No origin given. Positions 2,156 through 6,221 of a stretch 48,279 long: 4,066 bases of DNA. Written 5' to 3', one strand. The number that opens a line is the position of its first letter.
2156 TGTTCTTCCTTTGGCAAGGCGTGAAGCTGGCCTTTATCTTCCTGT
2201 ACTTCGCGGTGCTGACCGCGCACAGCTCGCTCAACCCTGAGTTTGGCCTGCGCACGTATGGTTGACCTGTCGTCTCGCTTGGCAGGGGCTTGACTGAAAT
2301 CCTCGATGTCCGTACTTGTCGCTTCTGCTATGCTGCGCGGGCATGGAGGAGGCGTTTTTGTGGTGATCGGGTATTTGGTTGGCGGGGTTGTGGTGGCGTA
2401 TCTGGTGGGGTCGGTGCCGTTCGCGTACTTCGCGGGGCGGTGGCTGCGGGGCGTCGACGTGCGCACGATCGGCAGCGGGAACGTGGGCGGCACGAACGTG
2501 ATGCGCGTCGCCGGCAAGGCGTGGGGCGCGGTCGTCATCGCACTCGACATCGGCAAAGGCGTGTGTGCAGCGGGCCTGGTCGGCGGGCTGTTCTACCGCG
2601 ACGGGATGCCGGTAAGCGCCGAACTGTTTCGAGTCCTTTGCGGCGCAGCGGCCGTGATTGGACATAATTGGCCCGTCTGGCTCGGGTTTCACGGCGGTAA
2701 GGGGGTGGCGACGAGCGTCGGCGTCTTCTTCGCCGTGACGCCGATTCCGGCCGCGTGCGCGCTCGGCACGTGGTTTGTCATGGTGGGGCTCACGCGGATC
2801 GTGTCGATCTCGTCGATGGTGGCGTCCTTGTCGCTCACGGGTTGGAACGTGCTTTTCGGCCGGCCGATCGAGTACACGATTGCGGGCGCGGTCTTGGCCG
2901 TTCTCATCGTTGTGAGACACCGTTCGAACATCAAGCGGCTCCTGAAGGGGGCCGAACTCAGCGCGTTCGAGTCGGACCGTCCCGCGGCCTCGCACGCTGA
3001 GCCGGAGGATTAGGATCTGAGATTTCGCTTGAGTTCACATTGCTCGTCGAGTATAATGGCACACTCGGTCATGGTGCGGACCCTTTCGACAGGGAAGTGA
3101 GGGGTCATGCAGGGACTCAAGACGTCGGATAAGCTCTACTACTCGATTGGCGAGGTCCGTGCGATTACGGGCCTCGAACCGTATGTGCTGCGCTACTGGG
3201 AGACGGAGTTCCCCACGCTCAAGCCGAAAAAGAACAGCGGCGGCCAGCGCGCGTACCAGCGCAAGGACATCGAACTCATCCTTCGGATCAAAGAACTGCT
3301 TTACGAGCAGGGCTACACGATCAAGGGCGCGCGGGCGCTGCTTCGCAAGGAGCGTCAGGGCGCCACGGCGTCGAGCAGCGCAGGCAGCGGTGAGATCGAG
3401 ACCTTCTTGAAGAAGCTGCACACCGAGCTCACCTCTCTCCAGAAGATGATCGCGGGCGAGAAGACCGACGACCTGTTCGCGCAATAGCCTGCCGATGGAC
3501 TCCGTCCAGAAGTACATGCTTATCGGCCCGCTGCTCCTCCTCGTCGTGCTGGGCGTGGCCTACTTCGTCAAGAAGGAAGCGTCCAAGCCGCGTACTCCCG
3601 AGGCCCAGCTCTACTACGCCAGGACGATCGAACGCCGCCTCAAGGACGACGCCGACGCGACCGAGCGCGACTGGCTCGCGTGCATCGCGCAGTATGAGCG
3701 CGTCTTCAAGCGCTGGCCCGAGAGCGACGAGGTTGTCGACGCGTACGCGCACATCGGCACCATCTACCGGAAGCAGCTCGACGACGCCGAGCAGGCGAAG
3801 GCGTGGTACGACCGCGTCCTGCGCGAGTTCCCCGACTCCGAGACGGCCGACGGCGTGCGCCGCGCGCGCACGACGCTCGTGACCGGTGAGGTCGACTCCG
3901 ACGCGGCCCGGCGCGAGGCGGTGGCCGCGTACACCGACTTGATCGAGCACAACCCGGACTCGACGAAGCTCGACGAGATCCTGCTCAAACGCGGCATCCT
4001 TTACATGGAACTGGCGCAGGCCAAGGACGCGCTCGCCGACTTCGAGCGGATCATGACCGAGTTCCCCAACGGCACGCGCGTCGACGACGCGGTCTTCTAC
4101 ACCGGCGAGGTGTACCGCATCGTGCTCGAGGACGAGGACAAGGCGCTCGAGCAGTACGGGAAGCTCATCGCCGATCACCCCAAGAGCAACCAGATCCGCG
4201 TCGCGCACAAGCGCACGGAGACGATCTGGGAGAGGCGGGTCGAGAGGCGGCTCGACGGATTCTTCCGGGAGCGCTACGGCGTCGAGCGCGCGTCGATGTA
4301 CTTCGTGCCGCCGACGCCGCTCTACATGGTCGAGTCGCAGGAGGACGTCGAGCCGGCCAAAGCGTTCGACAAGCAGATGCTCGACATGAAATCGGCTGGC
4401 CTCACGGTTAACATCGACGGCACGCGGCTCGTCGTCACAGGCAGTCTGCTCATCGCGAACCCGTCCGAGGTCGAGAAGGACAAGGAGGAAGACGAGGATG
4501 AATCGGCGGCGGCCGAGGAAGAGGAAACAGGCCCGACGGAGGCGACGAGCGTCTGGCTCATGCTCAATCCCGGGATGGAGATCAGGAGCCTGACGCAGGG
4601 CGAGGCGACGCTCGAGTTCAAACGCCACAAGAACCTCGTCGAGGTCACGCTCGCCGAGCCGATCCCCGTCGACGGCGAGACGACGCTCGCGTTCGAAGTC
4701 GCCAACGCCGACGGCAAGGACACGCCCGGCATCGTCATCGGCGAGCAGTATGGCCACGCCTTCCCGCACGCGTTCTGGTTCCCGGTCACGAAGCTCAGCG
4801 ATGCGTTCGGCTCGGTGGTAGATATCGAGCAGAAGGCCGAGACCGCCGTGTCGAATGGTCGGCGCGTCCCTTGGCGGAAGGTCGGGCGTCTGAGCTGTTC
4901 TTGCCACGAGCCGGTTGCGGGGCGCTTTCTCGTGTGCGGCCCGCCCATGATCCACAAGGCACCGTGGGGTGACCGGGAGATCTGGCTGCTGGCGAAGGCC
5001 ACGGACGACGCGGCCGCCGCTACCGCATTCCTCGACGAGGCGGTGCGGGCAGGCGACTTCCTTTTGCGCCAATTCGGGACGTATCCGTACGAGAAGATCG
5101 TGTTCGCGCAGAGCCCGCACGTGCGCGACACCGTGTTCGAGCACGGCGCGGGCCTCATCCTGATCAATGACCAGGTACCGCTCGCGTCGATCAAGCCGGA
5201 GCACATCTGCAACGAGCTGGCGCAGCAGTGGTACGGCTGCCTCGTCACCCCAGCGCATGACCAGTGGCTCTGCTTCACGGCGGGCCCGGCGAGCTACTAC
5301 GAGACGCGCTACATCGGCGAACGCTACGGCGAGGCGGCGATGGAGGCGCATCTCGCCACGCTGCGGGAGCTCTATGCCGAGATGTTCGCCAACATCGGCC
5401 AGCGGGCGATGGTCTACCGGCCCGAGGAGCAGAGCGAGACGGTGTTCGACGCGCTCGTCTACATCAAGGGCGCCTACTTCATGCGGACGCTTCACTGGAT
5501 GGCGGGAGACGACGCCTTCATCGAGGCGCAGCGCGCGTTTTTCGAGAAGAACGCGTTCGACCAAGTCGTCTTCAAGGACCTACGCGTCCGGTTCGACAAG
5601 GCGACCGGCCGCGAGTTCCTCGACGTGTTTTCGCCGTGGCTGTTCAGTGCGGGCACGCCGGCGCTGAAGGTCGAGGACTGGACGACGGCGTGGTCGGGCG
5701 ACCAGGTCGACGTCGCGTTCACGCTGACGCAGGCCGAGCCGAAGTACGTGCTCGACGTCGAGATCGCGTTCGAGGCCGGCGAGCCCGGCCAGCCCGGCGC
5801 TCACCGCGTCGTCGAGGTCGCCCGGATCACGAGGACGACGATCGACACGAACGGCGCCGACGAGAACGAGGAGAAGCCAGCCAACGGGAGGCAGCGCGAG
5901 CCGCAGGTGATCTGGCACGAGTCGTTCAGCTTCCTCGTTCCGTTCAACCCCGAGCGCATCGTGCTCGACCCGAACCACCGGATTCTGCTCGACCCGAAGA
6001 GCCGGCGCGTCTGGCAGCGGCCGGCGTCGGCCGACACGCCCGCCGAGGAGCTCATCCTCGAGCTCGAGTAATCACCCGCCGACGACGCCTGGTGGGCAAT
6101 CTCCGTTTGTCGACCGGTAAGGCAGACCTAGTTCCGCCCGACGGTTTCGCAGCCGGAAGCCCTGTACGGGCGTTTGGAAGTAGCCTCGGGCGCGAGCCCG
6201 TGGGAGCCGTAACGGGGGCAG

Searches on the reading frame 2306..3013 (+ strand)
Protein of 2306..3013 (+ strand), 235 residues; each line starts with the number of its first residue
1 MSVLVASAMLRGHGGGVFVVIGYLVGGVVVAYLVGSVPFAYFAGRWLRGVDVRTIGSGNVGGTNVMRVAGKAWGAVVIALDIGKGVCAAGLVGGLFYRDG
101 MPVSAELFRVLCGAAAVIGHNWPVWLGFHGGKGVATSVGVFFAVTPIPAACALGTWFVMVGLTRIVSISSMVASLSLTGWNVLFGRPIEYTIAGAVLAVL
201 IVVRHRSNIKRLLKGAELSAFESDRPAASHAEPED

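Call 75: search_protein_families(library=pfam, proteins=[window:2306-3013:+], max_evalue=0.001)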
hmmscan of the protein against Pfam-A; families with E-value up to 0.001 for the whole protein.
window:2306-3013:+ (235 aa): 1 family
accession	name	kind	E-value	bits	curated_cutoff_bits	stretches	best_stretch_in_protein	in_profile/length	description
PF02660.20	G3P_acyltransf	-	1.5e-52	178.4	24.1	1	30-212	1-164/164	Glycerol-3-phosphate acyltransferase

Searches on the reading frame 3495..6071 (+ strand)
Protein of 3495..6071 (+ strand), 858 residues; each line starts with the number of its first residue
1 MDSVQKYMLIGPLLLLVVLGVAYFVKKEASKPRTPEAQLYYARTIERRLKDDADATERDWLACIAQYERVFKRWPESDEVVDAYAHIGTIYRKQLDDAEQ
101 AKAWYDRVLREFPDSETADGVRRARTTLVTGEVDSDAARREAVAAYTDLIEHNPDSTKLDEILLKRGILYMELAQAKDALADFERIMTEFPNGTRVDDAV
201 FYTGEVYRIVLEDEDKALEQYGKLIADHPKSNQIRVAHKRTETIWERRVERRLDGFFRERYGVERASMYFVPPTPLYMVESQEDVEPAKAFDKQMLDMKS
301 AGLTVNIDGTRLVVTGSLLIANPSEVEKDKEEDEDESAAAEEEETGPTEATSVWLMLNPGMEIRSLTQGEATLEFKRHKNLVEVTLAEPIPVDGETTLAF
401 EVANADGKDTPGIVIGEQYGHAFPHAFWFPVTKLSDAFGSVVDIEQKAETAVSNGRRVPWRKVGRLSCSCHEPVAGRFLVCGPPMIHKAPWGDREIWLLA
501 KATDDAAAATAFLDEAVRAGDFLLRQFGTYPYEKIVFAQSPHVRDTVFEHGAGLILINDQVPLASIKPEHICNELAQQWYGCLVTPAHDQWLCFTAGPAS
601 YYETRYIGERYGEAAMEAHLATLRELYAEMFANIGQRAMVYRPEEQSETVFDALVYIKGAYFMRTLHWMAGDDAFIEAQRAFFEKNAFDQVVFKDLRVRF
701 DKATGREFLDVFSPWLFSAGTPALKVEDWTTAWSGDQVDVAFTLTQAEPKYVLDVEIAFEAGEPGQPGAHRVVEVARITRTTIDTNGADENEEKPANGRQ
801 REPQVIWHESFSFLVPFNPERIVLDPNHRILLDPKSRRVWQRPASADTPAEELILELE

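Call 75: search_protein_families(library=pfam, proteins=[window:3495-6071:+], max_evalue=0.001)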
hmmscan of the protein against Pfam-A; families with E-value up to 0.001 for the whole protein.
window:3495-6071:+ (858 aa): 5 families
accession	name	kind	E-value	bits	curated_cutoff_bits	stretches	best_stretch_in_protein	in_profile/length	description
PF01433.26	Peptidase_M1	-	4.7e-15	56.2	27.7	1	571-715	71-218/218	Peptidase family M1 domain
PF13174.12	TPR_6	-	4.5e-14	52.5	26.3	0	163-192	3-32/33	Tetratricopeptide repeat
PF07719.23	TPR_2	-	7.7e-05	23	27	0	161-192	2-33/34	Tetratricopeptide repeat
PF13432.12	TPR_16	-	0.0004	21.2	32.7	0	64-115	17-64/65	Tetratricopeptide repeat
PF13428.12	TPR_14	-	0.00072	20.4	23.5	0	94-118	13-37/44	Tetratricopeptide repeat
